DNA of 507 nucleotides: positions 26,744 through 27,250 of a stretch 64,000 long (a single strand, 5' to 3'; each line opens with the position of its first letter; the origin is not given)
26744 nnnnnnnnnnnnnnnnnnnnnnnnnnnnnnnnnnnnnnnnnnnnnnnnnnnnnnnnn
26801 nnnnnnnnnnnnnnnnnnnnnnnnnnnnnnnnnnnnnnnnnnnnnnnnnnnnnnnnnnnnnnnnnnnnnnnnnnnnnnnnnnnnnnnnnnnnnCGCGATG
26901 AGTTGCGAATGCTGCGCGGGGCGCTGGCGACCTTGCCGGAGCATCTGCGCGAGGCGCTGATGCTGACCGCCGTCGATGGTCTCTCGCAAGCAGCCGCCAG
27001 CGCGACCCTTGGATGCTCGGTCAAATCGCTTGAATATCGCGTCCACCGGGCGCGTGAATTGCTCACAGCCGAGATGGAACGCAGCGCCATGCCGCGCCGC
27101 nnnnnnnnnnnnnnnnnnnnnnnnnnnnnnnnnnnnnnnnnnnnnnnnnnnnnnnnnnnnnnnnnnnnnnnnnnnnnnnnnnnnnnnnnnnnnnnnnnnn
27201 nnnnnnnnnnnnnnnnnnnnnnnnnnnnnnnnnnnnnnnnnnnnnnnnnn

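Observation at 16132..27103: Two paralogous CnrY/X/H-like modules with different layouts and a shared promoter motif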

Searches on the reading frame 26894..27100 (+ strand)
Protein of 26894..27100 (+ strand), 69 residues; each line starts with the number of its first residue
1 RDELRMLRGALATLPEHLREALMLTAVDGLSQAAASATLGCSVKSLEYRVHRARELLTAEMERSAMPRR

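Call 81: search_solved_structures(query=window:26894-27100:+, max_evalue=0.01, show_alignments=5)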
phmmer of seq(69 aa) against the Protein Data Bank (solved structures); distinct sequences matched with E-value up to 0.01: 12.
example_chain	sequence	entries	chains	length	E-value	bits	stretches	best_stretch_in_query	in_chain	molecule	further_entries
2o8x_A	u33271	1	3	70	1.5e-07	34.7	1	10-63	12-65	Probable RNA polymerase sigma-C factor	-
4cxf_A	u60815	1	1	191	1.6e-07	34.6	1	3-62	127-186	RNA POLYMERASE SIGMA FACTOR CNRH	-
2h27_A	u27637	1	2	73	2.5e-06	30.8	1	3-60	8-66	RNA polymerase Sigma E factor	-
9m9d_F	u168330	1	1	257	5.6e-06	29.7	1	7-58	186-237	ECF RNA polymerase sigma factor SigE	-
9m9e_F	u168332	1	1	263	5.8e-06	29.7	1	7-58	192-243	ECF RNA polymerase sigma factor SigE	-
9m98_F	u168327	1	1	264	5.9e-06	29.7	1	7-58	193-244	ECF RNA polymerase sigma factor SigE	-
1or7_A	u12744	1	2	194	2e-05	28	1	3-59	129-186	RNA polymerase sigma-E factor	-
6jbq_F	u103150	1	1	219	2e-05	28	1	3-59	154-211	ECF RNA polymerase sigma-E factor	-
8z6g_B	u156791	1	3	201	0.00058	23.4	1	7-59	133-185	RNA polymerase sigma factor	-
6in7_B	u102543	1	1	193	0.00059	23.4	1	7-59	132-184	RNA polymerase sigma-H factor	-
5uxx_A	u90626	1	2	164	0.00072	23.1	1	5-58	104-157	RNA polymerase sigma factor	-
5fgm_A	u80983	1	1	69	0.0082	19.8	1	8-62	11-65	ECF RNA polymerase sigma factor SigR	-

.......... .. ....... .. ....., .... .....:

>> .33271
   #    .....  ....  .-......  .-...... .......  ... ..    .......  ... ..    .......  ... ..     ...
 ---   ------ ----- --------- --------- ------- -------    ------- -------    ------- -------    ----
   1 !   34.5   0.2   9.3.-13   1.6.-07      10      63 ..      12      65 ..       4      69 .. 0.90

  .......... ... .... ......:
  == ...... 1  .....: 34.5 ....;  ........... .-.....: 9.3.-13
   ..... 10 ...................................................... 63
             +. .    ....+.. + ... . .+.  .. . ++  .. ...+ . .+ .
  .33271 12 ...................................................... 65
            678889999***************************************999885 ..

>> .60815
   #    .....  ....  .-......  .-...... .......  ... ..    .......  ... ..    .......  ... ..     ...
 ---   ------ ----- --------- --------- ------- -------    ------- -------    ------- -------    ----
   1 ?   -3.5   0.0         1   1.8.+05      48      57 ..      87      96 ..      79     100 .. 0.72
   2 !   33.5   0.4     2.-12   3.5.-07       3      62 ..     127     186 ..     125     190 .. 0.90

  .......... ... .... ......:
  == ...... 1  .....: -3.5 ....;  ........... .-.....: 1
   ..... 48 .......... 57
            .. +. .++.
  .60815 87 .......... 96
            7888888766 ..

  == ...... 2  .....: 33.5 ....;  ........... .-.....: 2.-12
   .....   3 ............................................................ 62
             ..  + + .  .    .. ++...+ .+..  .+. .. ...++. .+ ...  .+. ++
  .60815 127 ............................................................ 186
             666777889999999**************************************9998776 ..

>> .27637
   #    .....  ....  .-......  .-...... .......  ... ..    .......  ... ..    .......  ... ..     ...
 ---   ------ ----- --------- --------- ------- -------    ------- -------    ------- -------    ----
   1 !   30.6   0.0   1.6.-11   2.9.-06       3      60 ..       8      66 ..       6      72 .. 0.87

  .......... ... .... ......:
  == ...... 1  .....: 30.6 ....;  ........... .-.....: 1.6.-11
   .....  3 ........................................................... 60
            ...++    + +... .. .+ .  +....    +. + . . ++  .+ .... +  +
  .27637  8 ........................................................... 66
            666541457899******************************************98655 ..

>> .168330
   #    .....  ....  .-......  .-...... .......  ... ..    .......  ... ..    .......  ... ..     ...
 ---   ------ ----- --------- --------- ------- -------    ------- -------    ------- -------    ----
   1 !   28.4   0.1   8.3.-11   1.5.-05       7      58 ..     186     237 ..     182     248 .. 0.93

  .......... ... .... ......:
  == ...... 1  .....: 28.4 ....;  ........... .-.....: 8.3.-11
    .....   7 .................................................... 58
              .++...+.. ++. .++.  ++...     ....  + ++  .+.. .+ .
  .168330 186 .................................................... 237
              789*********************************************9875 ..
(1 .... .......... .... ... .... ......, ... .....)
